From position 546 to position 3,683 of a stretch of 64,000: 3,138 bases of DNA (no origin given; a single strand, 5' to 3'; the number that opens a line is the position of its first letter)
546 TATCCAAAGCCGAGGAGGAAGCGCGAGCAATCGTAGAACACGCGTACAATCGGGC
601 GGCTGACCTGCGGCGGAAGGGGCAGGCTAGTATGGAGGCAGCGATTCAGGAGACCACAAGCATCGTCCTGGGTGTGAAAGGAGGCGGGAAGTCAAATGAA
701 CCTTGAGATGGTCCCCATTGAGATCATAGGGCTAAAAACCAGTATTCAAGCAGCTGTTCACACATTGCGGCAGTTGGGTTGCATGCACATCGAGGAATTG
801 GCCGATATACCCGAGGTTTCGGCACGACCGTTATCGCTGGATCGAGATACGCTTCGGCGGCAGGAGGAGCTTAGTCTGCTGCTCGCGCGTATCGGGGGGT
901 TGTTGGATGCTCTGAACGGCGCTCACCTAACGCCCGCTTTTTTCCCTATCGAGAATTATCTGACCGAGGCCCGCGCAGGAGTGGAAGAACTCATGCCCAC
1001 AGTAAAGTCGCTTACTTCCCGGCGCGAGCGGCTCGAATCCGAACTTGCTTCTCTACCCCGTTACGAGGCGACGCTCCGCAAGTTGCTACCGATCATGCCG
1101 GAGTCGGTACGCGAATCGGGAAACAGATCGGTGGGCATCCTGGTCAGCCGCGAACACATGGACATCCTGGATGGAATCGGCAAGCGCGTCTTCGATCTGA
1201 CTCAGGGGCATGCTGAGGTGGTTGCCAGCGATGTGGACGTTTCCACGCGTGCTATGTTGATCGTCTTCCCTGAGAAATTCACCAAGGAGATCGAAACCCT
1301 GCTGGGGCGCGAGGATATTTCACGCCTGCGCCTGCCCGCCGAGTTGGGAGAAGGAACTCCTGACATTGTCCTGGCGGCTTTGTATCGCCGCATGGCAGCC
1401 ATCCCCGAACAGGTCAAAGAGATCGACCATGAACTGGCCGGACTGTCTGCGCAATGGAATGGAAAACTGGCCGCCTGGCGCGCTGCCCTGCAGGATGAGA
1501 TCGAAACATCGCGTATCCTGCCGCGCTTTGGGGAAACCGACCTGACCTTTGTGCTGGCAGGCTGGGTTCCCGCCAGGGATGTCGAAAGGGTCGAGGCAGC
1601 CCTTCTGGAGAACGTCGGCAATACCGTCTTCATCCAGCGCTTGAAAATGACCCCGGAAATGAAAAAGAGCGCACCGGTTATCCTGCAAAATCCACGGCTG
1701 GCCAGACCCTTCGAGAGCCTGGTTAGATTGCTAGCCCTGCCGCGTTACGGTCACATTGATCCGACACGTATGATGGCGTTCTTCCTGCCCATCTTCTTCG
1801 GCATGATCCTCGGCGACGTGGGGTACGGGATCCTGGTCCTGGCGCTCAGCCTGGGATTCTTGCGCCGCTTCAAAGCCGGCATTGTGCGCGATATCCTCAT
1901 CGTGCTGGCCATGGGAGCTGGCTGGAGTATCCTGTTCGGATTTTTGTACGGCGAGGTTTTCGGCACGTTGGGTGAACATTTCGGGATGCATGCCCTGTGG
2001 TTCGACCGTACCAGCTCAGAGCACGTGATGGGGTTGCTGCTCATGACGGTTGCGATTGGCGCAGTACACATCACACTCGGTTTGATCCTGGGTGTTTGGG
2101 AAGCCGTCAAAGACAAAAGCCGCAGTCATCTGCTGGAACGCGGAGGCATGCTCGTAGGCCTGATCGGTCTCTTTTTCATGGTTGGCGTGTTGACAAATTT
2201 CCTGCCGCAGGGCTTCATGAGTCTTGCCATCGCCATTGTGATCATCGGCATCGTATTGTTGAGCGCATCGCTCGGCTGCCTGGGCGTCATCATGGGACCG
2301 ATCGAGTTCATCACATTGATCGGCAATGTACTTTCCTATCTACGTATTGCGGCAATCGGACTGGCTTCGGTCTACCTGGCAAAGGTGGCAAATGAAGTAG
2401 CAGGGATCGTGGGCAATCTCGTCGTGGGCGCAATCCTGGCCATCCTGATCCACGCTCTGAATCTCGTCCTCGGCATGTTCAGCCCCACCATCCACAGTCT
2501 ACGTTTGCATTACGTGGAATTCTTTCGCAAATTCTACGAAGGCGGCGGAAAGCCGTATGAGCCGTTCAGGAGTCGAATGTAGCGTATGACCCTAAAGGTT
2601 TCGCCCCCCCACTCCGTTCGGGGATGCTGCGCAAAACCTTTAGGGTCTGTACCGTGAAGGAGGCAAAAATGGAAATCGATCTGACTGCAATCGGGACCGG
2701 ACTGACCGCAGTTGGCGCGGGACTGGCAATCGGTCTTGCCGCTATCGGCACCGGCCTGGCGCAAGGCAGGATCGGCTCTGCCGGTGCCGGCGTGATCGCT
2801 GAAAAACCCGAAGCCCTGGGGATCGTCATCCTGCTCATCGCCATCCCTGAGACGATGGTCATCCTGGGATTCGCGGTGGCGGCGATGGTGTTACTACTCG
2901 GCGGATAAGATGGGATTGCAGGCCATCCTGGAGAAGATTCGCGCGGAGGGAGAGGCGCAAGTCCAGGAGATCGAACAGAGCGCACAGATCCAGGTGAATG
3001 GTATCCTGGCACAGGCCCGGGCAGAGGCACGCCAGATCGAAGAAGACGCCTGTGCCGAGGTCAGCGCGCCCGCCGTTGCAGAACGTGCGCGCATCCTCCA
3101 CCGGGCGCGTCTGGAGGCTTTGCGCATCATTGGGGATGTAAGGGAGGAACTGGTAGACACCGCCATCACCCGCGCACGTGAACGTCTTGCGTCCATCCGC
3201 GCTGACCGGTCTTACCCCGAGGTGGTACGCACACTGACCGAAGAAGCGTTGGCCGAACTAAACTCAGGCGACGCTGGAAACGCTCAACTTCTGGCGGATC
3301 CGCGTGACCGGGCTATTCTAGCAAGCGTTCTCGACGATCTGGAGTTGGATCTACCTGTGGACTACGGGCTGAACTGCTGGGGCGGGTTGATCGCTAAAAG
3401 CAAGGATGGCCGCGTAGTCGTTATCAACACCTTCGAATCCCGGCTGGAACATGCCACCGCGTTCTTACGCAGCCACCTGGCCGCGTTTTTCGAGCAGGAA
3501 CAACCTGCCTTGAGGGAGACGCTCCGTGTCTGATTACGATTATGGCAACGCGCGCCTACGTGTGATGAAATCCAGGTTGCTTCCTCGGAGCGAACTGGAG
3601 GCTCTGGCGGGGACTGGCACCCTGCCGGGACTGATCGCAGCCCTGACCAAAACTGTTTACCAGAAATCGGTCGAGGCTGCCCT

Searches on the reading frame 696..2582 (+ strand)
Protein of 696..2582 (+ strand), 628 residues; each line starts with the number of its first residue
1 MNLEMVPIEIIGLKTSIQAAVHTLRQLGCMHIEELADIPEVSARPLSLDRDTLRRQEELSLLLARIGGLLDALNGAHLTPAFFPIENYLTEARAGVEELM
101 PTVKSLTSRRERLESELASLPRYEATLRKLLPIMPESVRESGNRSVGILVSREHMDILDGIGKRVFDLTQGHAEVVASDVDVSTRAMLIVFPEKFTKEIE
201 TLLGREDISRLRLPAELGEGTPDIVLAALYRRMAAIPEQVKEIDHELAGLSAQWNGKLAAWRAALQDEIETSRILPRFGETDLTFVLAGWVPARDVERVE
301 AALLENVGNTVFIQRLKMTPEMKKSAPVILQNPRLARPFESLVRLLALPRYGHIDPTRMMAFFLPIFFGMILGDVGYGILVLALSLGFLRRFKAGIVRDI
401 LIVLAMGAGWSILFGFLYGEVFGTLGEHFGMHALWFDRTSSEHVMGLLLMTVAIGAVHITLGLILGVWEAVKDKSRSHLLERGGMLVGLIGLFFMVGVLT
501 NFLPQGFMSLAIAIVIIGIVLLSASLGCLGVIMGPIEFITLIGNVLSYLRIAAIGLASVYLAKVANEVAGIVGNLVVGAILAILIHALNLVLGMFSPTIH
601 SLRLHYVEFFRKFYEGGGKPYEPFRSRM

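Call 79: search_protein_families(library=pfam, proteins=[window:696-2582:+], max_evalue=0.00001)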
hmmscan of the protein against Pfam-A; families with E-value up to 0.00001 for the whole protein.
window:696-2582:+ (628 aa): 1 family
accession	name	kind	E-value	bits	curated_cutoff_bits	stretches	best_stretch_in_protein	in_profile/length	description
PF01496.24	V_ATPase_I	-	5.5e-26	91.2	30.7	2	536-625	712-814/815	V-type ATPase 116kDa subunit family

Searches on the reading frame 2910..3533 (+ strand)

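Call 94: search_protein_families(library=pfam, proteins=[window:2910-3533:+], max_evalue=0.00001)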
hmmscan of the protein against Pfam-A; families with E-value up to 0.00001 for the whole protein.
window:2910-3533:+ (207 aa): 1 family
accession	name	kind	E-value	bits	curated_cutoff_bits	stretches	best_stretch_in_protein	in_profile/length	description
PF01991.23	vATP-synt_E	-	2.1e-19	70.2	24.2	1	9-187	1-191/199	ATP synthase (E/31 kDa) subunit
